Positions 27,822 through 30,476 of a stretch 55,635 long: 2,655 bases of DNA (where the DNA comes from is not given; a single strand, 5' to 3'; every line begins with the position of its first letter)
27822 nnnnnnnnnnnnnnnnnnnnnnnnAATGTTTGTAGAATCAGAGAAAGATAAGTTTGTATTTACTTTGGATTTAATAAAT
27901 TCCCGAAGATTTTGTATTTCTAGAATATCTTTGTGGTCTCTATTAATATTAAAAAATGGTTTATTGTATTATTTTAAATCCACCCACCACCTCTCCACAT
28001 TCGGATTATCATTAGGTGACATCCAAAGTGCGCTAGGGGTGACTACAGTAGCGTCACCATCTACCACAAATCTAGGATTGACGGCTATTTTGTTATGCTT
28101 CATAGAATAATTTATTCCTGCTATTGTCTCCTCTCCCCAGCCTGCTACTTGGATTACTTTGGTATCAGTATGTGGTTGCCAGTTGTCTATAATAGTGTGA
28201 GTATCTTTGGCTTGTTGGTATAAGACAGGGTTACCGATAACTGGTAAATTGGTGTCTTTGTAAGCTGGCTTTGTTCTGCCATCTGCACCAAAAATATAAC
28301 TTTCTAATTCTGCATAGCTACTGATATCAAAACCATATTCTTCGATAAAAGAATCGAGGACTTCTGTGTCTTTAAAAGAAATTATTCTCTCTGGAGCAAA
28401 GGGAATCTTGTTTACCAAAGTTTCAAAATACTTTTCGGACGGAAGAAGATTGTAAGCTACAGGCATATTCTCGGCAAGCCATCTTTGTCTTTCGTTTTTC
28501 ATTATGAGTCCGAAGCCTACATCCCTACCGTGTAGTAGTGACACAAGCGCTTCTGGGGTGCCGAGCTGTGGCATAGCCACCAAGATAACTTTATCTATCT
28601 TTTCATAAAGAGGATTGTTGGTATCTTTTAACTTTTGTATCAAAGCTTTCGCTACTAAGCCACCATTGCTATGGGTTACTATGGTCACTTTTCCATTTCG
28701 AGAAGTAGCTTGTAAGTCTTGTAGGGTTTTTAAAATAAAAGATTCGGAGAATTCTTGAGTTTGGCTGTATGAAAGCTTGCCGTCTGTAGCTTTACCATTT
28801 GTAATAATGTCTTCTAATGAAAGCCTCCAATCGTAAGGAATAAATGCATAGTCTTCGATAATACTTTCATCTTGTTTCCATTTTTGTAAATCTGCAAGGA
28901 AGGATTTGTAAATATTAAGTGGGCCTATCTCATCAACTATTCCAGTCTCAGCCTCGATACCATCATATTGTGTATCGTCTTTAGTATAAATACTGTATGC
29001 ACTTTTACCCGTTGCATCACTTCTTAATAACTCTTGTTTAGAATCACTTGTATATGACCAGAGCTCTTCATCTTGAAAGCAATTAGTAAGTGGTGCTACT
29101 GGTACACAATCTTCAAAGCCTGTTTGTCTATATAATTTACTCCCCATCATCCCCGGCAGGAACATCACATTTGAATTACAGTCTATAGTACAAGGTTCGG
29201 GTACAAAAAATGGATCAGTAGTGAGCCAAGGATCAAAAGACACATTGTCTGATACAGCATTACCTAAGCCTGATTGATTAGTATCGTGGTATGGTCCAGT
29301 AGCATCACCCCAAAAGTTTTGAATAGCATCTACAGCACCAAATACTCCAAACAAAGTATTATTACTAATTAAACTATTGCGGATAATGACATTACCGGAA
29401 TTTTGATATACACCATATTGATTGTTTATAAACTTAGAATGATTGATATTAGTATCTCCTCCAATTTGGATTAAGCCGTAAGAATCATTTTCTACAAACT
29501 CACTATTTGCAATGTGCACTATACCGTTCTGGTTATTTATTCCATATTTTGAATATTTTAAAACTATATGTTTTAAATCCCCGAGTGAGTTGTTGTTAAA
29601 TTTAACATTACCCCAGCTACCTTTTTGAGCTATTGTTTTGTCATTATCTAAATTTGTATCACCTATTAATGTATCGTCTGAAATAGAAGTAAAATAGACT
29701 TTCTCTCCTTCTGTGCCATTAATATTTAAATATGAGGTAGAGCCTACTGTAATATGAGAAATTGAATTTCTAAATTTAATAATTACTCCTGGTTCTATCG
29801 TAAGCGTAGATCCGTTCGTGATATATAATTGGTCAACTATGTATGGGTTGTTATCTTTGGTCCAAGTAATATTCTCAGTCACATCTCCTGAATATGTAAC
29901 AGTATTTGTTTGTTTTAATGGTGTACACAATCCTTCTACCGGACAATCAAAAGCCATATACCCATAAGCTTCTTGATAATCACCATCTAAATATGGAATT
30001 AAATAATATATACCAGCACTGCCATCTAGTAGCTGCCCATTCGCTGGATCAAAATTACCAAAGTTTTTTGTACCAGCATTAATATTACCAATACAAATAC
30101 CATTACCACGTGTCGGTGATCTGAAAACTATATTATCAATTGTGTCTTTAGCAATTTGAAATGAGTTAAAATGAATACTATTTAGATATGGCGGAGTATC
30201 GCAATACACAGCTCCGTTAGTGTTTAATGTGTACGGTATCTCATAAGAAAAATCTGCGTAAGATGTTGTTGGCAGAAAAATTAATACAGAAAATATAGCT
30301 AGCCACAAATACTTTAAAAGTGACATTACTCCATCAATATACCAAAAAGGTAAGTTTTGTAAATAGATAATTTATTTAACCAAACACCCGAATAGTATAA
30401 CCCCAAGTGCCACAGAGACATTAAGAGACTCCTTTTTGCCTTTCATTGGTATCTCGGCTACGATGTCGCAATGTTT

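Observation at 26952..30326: A single in-frame TAA splits a roughly 1124-aa surface beta-helix/lipase protein from its linker and membrane anchor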

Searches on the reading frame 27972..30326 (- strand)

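Call 5: search_protein_families(library=pfam, proteins=[window:27972-30326:-], max_evalue=0.1)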
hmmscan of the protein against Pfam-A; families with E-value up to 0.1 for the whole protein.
window:27972-30326:- (785 aa): 6 families
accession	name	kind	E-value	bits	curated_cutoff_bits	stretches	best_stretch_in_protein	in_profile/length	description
PF02450.21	LCAT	-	1.5e-10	41.3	21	1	496-647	90-219/392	Lecithin:cholesterol acyltransferase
PF24096.1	DUF7379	-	3.2e-07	30.9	33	1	534-591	60-116/191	Domain of unknown function (DUF7379)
PF05990.18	DUF900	-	0.00011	22.2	20.5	1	524-584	73-134/232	Alpha/beta hydrolase of unknown function (DUF900)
PF05057.20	DUF676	-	0.00092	19.2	20.3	1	531-586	66-124/217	Putative serine esterase (DUF676)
PF07819.20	PGAP1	-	0.0054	16.9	24.3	1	528-589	73-131/233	PGAP1-like alpha/beta domain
PF02089.21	Palm_thioest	-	0.0073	16.5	26.8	1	533-592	63-115/254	Palmitoyl protein thioesterase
